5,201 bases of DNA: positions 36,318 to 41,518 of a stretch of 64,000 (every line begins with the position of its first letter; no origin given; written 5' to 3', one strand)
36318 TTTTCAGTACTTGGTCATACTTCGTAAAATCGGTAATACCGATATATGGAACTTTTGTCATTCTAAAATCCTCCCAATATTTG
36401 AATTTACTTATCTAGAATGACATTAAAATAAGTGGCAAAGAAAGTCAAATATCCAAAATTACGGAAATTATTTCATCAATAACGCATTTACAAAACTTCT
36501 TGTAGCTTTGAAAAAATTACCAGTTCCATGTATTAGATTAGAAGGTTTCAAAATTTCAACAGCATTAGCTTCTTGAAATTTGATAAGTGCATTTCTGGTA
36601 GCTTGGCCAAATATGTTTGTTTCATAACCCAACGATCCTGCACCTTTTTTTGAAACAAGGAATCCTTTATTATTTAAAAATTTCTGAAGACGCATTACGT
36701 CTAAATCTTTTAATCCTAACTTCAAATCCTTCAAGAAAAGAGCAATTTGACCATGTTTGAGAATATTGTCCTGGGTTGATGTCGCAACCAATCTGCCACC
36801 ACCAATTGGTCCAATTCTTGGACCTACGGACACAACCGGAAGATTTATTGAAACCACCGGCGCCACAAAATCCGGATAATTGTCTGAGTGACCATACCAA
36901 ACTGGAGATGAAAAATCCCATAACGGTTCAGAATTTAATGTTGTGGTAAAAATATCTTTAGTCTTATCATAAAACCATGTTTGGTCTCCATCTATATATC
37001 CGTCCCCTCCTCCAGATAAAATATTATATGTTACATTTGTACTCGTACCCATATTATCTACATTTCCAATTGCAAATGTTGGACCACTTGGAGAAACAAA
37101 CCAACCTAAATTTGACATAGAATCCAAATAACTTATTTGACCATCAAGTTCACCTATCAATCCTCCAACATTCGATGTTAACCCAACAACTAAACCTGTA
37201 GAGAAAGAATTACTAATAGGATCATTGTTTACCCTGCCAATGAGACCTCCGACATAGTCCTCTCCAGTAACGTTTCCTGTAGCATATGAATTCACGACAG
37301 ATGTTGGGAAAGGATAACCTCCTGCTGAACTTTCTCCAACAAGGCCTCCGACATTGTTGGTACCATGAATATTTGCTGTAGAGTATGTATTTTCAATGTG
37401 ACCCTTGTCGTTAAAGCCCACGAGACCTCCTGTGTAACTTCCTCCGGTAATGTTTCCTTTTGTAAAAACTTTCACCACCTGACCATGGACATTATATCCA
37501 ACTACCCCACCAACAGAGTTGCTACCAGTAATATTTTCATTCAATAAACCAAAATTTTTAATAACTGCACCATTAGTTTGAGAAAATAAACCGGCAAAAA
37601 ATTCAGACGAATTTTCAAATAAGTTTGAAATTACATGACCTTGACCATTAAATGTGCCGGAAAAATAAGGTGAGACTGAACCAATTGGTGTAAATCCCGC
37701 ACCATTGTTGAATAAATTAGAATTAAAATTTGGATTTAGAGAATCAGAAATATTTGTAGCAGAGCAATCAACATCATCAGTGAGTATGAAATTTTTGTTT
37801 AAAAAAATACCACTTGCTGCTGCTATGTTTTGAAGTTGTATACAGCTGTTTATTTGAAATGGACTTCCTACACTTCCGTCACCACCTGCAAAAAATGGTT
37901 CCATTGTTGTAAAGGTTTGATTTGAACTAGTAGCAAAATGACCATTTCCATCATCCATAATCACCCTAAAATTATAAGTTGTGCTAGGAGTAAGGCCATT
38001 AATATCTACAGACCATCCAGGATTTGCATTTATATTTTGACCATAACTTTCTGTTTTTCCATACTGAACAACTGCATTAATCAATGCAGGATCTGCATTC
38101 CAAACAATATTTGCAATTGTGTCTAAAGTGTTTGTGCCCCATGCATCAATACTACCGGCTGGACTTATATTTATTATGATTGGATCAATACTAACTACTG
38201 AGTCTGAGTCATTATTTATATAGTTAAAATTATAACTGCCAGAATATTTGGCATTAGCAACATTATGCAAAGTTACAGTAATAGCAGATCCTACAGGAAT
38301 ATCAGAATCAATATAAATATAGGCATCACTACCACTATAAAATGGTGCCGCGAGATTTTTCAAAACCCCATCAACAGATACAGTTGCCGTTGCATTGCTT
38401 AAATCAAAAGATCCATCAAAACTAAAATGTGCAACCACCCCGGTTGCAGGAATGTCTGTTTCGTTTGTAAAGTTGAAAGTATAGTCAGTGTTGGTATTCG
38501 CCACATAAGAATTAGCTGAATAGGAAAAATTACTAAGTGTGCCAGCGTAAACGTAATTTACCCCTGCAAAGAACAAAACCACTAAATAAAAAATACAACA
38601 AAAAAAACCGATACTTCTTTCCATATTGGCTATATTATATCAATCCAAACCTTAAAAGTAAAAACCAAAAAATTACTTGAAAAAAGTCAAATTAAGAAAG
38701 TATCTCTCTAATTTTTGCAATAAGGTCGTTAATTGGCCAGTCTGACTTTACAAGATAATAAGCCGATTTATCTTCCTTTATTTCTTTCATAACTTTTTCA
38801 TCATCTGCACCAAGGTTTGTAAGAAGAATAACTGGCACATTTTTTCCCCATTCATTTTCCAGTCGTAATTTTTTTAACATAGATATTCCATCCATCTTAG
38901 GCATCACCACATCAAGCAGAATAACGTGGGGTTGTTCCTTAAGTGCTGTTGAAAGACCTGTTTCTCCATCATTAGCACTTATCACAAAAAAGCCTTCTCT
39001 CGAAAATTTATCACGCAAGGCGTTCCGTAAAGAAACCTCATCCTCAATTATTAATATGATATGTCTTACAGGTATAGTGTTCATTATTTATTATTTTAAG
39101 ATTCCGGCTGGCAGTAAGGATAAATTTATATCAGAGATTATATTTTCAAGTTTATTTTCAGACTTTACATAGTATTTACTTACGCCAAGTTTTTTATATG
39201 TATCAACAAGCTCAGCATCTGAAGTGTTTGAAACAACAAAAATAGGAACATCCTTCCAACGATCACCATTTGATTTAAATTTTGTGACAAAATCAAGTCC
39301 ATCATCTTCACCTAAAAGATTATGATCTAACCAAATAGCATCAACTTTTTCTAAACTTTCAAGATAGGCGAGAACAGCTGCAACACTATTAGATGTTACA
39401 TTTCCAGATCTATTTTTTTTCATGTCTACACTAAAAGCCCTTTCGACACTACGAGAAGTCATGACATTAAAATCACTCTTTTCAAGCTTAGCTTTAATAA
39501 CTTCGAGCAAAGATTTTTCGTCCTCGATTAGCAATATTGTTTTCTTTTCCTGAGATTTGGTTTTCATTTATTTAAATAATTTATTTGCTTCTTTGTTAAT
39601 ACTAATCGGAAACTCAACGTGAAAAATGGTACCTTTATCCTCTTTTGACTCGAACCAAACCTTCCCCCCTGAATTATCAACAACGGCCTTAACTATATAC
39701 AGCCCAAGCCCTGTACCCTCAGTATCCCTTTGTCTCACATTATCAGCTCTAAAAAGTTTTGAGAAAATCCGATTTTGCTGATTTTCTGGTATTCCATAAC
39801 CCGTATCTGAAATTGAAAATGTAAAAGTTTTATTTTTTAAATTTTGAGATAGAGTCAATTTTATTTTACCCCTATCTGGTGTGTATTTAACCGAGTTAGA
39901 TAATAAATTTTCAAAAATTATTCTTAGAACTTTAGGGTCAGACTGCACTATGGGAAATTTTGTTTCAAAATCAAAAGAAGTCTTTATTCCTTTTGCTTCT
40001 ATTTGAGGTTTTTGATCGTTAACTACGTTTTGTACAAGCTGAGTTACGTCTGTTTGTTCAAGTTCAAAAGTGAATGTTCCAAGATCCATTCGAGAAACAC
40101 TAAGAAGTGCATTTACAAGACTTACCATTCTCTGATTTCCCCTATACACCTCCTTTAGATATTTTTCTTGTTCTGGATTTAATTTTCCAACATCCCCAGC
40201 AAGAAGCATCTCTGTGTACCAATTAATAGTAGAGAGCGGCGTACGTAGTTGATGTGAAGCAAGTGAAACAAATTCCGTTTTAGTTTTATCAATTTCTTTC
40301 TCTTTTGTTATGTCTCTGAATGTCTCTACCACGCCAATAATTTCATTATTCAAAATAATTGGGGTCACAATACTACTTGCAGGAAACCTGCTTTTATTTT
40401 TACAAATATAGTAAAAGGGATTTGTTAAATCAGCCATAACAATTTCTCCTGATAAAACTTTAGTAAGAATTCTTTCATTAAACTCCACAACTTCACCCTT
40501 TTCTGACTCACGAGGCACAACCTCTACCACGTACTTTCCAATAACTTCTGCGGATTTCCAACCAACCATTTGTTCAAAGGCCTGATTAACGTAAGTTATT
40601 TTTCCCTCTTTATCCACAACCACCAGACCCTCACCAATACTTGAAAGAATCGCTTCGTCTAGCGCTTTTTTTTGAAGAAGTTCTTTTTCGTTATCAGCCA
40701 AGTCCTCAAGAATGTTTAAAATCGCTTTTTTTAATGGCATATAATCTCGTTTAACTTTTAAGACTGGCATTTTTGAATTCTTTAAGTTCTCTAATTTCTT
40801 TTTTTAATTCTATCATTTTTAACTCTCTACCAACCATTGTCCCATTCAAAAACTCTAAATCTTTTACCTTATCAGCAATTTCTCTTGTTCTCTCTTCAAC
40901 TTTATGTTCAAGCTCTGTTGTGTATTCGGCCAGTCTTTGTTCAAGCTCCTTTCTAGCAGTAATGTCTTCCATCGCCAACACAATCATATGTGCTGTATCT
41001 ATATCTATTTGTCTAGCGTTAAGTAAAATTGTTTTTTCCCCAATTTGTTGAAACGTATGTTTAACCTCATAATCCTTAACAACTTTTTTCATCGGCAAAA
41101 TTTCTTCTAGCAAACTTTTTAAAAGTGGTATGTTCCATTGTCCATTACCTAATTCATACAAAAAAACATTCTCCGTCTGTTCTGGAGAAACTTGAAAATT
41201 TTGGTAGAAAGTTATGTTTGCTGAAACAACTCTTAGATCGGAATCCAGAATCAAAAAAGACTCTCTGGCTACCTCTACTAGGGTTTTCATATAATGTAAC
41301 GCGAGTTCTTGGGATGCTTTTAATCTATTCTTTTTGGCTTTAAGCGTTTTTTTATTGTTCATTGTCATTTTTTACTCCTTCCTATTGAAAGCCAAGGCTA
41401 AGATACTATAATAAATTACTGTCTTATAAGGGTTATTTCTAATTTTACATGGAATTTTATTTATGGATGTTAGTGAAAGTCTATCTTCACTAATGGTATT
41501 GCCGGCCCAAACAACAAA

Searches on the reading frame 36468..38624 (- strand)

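Call 7: search_protein_families(library=pfam, proteins=[window:36468-38624:-], max_evalue=0.001)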
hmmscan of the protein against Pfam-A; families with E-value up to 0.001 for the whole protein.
window:36468-38624:- (718 aa): 3 families
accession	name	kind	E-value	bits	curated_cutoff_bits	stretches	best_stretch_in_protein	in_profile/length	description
PF07581.17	Glug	-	4.6e-11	42.8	20.5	0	394-419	1-27/28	The GLUG motif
PF16656.11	Pur_ac_phosph_N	-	0.00023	22.1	30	1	170-240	14-93/93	Purple acid Phosphatase, N-terminal domain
PF01471.23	PG_binding_1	-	0.00029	21.4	23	1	642-687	4-41/57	Putative peptidoglycan binding domain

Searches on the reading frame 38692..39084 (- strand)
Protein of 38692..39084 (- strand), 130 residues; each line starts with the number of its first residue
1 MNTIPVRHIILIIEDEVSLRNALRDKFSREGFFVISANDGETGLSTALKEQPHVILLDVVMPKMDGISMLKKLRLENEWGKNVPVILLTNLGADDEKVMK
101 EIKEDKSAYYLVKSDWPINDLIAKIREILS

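Call 65: search_protein_families(library=pfam, proteins=[window:38692-39084:-], max_evalue=0.01)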
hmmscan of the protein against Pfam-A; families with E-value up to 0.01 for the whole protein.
window:38692-39084:- (130 aa): 1 family
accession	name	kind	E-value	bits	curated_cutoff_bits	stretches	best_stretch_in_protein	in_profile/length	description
PF00072.30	Response_reg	-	5.6e-19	68.8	30.2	1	10-125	1-110/111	Response regulator receiver domain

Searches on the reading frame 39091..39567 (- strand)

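Call 65: search_protein_families(library=pfam, proteins=[window:39091-39567:-], max_evalue=0.01)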
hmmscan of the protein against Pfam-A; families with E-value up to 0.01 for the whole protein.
window:39091-39567:- (158 aa): 3 families
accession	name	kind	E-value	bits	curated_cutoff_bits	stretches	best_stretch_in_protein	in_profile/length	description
PF00072.30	Response_reg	-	1.9e-10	41.3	30.2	1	61-139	30-103/111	Response regulator receiver domain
PF20274.4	cREC_REC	-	1.4e-05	26.1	27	1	51-116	10-76/88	Cyclic-phosphate processing Receiver domain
PF15738.11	YafQ_toxin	-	0.007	17.1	30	0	41-87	5-51/88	Bacterial toxin of type II toxin-antitoxin system, YafQ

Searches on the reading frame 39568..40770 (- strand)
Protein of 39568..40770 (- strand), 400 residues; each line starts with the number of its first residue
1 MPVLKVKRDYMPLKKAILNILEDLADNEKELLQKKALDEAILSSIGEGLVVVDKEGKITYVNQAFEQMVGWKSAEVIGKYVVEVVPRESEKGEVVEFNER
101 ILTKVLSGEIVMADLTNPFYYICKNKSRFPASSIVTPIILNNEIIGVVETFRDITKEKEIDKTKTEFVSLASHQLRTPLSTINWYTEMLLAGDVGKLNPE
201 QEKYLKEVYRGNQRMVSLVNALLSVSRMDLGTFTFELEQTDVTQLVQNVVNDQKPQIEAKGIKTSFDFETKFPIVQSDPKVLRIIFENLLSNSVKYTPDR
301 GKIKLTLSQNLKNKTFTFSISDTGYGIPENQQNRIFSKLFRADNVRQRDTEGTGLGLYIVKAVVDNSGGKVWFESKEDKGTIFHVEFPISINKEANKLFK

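Call 8: search_protein_families(library=pfam, proteins=[window:39568-40770:-], max_evalue=0.001)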
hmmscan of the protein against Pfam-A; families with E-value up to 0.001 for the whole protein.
window:39568-40770:- (400 aa): 8 families
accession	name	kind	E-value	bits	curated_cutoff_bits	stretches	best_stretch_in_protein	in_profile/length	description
PF02518.31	HATPase_c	-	2.1e-28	99.4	26.4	1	278-389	2-109/111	Histidine kinase-, DNA gyrase B-, and HSP90-like ATPase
PF00512.31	HisKA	-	1.1e-16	61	26.9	1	164-230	2-65/66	His Kinase A (phospho-acceptor) domain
PF00989.32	PAS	-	3.5e-15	56.4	22.6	1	39-154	4-113/113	PAS fold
PF13426.13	PAS_9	-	2.9e-14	53.6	27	1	47-156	2-103/103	PAS domain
PF08448.16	PAS_4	-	1.8e-12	47.9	23.1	1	42-158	1-109/110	PAS fold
PF13188.13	PAS_8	-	2.4e-08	34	21.8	1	39-90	4-55/65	PAS domain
PF12860.13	PAS_7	-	8.1e-06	26.4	27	0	42-95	1-55/115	PAS fold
PF14501.12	HATPase_c_5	-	5.9e-05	23.4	22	1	282-379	6-94/102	GHKL domain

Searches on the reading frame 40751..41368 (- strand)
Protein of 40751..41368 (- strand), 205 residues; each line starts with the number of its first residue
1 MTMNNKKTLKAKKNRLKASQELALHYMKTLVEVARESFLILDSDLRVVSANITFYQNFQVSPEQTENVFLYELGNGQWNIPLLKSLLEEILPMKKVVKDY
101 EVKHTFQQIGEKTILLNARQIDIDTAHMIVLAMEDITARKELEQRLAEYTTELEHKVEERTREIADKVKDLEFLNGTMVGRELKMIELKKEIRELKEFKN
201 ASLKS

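Call 65: search_protein_families(library=pfam, proteins=[window:40751-41368:-], max_evalue=0.01)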
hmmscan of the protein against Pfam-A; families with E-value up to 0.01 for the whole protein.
window:40751-41368:- (205 aa): 2 families
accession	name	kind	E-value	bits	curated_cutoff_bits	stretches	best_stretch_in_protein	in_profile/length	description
PF08448.16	PAS_4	-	7.6e-06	26.6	23.1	1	35-141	5-110/110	PAS fold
PF13426.13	PAS_9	-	0.0018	18.9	27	1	36-138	2-103/103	PAS domain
